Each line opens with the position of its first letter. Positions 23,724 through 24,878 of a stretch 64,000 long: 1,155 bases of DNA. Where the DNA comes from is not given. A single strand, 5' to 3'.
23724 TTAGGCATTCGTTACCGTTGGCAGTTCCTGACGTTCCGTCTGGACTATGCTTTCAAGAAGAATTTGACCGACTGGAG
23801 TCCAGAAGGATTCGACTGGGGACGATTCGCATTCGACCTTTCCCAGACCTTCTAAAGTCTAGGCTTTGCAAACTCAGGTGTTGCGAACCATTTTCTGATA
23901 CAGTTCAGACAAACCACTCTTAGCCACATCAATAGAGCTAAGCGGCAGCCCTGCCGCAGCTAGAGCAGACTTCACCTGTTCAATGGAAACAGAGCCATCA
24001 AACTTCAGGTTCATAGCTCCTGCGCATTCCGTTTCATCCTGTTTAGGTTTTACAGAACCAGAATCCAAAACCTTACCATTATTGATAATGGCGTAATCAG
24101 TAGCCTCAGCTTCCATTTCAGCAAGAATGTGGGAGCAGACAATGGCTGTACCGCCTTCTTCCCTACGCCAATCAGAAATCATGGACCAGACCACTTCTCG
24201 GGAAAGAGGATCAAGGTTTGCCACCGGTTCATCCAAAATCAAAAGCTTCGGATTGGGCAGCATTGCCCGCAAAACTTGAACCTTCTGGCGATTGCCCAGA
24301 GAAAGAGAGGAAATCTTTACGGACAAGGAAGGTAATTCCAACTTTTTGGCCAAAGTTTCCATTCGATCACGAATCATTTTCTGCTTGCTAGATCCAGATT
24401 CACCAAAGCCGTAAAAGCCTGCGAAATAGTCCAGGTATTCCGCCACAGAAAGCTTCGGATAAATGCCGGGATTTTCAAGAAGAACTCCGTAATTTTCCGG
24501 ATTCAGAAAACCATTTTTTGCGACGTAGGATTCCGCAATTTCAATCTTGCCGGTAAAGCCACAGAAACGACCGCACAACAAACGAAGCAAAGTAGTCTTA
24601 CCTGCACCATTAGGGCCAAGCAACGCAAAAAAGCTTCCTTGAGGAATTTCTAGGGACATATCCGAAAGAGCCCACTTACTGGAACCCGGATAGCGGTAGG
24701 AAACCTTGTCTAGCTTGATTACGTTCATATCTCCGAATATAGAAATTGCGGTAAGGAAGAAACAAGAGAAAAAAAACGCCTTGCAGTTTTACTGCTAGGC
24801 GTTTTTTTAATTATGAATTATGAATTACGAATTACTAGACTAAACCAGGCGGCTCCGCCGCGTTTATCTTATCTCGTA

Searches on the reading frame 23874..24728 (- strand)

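Call 73: search_protein_families(library=pfam, proteins=[window:23874-24728:-], max_evalue=0.00001)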
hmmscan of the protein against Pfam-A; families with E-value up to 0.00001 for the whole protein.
window:23874-24728:- (284 aa): 2 families
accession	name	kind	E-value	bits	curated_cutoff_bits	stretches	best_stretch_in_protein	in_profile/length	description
PF00005.33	ABC_tran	-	1.9e-24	87.3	25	1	21-170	1-137/137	ABC transporter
PF13304.12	AAA_21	-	2.9e-08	34.6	27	0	33-51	1-19/304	AAA domain, putative AbiEii toxin, Type IV TA system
